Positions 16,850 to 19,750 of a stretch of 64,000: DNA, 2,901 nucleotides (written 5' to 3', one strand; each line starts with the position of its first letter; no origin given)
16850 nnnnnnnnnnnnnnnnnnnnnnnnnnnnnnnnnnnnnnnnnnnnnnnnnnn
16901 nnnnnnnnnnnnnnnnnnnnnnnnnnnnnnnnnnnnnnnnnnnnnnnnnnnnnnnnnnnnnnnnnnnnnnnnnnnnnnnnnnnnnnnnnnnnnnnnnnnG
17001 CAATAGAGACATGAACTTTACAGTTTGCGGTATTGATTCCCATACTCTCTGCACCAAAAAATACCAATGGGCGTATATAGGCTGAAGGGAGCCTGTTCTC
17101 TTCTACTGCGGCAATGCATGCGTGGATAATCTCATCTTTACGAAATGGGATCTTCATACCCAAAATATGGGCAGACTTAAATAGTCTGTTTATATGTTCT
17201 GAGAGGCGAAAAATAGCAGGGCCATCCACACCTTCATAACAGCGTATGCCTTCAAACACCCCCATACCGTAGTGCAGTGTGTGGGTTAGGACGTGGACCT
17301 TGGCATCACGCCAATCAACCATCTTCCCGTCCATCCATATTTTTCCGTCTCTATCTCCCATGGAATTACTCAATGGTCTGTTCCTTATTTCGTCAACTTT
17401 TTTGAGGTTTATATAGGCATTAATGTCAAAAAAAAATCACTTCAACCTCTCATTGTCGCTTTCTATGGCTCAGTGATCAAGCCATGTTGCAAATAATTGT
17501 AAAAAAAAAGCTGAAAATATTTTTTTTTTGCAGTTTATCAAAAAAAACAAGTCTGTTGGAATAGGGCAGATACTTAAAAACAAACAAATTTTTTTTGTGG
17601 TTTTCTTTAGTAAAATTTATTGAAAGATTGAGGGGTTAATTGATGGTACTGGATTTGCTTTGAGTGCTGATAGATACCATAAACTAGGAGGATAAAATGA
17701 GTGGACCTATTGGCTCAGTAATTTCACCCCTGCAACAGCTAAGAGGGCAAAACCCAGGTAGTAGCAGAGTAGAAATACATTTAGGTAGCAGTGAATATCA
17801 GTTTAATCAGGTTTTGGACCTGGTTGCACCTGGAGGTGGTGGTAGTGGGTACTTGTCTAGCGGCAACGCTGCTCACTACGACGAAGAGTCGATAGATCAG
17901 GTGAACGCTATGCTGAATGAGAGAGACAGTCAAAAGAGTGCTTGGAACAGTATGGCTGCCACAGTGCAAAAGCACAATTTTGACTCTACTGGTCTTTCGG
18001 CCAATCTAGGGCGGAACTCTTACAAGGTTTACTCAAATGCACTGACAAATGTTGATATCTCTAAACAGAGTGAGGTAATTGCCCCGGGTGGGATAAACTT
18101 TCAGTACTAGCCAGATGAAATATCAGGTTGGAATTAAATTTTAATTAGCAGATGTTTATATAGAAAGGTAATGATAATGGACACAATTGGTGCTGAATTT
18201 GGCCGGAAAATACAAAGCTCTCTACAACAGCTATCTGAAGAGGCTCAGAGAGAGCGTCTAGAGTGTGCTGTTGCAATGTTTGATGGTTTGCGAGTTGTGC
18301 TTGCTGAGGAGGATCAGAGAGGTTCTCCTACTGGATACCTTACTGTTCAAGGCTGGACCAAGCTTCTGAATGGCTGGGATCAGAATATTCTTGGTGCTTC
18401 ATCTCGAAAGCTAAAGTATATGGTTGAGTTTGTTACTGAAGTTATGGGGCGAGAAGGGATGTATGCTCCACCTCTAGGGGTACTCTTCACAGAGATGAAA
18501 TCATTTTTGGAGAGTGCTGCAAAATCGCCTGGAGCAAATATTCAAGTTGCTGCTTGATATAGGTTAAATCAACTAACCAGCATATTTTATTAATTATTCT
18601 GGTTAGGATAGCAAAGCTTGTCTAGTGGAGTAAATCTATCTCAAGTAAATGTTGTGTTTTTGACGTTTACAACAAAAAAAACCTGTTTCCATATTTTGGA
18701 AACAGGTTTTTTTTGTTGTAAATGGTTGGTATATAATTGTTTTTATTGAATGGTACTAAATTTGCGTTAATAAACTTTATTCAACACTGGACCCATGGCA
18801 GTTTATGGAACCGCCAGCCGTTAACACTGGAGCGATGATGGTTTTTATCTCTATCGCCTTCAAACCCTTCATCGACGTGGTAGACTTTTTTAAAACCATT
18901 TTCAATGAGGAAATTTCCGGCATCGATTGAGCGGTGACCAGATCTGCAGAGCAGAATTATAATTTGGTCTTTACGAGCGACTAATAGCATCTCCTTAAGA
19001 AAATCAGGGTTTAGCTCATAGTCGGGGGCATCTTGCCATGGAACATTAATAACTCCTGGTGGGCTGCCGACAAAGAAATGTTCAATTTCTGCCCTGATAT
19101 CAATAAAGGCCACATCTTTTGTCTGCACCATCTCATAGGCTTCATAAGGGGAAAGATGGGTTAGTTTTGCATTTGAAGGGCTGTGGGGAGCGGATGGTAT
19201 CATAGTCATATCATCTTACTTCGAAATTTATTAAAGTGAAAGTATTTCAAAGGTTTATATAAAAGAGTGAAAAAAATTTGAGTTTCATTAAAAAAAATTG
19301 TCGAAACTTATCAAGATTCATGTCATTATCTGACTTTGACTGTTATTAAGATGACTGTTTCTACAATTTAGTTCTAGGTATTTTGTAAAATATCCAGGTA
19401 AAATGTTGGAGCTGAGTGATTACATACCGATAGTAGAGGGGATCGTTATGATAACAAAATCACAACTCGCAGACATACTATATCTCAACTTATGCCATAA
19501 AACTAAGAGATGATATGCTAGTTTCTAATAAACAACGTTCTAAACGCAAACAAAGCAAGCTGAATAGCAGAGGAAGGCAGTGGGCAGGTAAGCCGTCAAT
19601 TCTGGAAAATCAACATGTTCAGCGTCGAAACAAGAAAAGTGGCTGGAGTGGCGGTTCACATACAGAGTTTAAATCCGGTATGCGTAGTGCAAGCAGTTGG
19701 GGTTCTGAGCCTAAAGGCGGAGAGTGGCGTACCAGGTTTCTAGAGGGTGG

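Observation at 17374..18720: Orphan two-gene operon behind a near-consensus sigma-54 promoter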

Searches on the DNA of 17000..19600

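Call 27: search_rna_families(source=window, start=17000, end=19600, threshold=evalue, max_evalue=1)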
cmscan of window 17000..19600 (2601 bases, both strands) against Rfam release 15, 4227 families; matches with E-value up to 1: 14.
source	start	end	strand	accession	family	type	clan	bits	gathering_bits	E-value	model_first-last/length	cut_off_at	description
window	18662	18726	+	RF03781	mir-4524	Gene; miRNA;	-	37.4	68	7e-06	1-84/84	no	mir-4524 microRNA precursor family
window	18675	18745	-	RF01459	rliE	Gene; sRNA;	-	35.7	90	0.0022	113-182/222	no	Listeria sRNA rliE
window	18662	18726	-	RF03781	mir-4524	Gene; miRNA;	-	35.3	68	2.8e-05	1-84/84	no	mir-4524 microRNA precursor family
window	18642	18720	+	RF02430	SpF19_sRNA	Gene; sRNA;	-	33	60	0.001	1-99/99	no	Streptococcus sRNA SpF19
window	18663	18724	+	RF03839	MIR2599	Gene; miRNA;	-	30.9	120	0.0027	1-132/132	no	MIR2599 microRNA precursor family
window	18672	18730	-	RF00506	Thr_leader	Cis-reg; leader;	-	30.3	55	0.0047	1-118/118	no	Threonine operon leader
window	18581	18716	+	RF00515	PyrR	Cis-reg;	-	30.1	54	0.16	1-115/115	no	PyrR binding site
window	18665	18723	+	RF01061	mir-548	Gene; miRNA;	-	29.8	90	0.0047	1-84/84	no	mir-548 microRNA precursor family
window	18644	18713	+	RF01459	rliE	Gene; sRNA;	-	29.8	90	0.033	110-182/222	no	Listeria sRNA rliE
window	18664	18724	+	RF03743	MIR7696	Gene; miRNA;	-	29.7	83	0.0058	1-88/88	no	MIR7696 microRNA precursor family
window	18661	18715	-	RF02433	SpF36_sRNA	Gene; sRNA;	-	29.2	48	0.16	1-51/51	no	Streptococcus sRNA SpF36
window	18645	18716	+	RF00506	Thr_leader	Cis-reg; leader;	-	28.4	55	0.013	1-118/118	no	Threonine operon leader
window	18664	18724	+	RF02026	mir-2833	Gene; miRNA;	-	25.1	65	0.054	1-69/69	no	mir-2833 microRNA precursor family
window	18664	18724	+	RF01005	MIR530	Gene; miRNA;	-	23.4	85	0.21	13-162/172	no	MIR530 microRNA precursor family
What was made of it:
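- Tried and rejected: The scan of 17000-19600 gave only sub-threshold hairpin look-alikes at the terminator (call 27).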

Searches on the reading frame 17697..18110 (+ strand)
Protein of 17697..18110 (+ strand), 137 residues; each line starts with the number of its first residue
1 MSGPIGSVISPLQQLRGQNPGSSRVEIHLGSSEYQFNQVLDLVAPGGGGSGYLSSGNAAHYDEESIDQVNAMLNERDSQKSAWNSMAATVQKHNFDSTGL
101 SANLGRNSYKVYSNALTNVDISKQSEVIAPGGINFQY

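Call 3: search_protein_families(library=pfam, proteins=[window:17697-18110:+], max_evalue=1)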
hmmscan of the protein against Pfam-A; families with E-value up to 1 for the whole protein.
window:17697-18110:+ (137 aa): 0 families

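Call 6: find_homologous_proteins(query=window:17697-18107:+, max_evalue=0.01)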
Query window:17697-18107:+ (137 aa): 3 proteins with E <= 0.01 among 19 candidates.
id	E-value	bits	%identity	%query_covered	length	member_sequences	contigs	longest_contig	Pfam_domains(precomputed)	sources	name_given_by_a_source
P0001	1.2e-82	292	100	100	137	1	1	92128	-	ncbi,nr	ncbi:MAG: hypothetical protein HQL70_02200 [Magnetococcales bacterium]|nr:hypothetical protein [Magn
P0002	1.9e-68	246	85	100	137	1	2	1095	-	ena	-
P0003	2.7e-15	75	39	97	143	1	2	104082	-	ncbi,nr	ncbi:MAG: hypothetical protein HQL72_09395 [Magnetococcales bacterium]|nr:hypothetical protein [Magn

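Call 19: find_homologous_proteins(query=A1, max_evalue=0.1)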
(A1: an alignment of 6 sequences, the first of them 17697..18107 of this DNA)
Query A1 (6 sequences) (137 aa, profile of the alignment): 12 proteins with E <= 0.1 among 2086 candidates.
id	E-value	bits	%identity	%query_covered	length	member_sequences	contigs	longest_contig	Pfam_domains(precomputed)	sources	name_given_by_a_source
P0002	1.5e-62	228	85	100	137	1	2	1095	-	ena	-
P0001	3.8e-61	223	100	100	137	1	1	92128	-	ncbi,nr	ncbi:MAG: hypothetical protein HQL70_02200 [Magnetococcales bacterium]|nr:hypothetical protein [Magn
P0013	7.2e-60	219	49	82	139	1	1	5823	-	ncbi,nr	ncbi:MAG: hypothetical protein HQL71_15180 [Magnetococcales bacterium]|nr:hypothetical protein [Magn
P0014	2.8e-58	214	38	91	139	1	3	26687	-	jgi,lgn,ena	jgi:hypothetical protein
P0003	1.4e-57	212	39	97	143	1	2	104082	-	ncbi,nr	ncbi:MAG: hypothetical protein HQL72_09395 [Magnetococcales bacterium]|nr:hypothetical protein [Magn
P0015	1.7e-55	205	46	91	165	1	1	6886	-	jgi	jgi:hypothetical protein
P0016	3.2e-54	201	36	99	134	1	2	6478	-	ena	-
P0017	7.0e-52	193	52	91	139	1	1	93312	-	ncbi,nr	ncbi:MAG: hypothetical protein HQL69_01215 [Magnetococcales bacterium]|nr:hypothetical protein [Magn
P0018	2.0e-50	188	47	99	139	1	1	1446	-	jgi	jgi:hypothetical protein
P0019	5.6e-41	158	36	91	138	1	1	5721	-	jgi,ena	jgi:hypothetical protein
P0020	2.8e-38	149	36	91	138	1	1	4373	-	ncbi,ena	-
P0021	8.9e-35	138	38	84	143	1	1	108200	-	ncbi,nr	ncbi:MAG: hypothetical protein HQL67_03455 [Magnetococcales bacterium]|nr:hypothetical protein [Magn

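Call 25: search_solved_structures(query=A3, max_evalue=10)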
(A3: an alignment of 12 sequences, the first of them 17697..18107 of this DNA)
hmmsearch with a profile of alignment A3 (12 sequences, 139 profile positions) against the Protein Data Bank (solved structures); distinct sequences matched with E-value up to 10: 0.

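Call 30: predict_structure(alignment_id=A3)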
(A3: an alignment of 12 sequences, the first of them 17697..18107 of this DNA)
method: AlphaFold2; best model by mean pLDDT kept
length: 137 residues; sequences in the alignment: 12
mean_pLDDT: 50.1   pTM: 0.18
mean pLDDT of the five models: 50.1, 49.3, 44.3, 43.8, 42.5
residues with pLDDT >= 90: 0; 70-90: 0; 50-70: 72; < 50: 65
segments of 3 or more residues with pLDDT < 50: 6-8, 13-16, 18-21, 23-26, 46-49, 52-54, 59-61, 99-101, 106-110, 123-137
pLDDT, mean of each block of 10 residues (from residue 1): 49 47 47 54 49 48 55 55 56 50 49 50 45 43
secondary structure, 60 per line:
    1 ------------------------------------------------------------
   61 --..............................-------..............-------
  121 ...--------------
elements in order: H63-92 H100-113
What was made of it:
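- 17697..18110 (+): ORF1, 137 aa: an acidic, cysteine-free, mostly disordered protein. Conserved short motifs are MSGxIG at the N-terminus, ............, W..MA, YK(V/I)YS and a C-terminal (V/I)(D/N)F. Call 30 (AF2 pLDDT 50, two helices only).
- Tried and rejected: The ORF1 model is essentially disordered (call 30), so no fold search was attempted.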

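Call 57: search_protein_families(library=ncbifam, proteins=[window:17697-18107:+], max_evalue=1)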
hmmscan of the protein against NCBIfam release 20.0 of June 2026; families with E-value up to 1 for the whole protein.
window:17697-18107:+ (137 aa): 0 families

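Call 78: search_protein_families(library=padloc, proteins=[window:17697-18107:+], max_evalue=1)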
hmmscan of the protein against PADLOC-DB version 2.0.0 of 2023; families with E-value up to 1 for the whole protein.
window:17697-18107:+ (137 aa): 0 families

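Call 79: search_protein_families(library=phrogs, proteins=[window:17697-18107:+], max_evalue=1)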
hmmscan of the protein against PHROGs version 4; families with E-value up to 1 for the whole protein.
window:17697-18107:+ (137 aa): 0 families
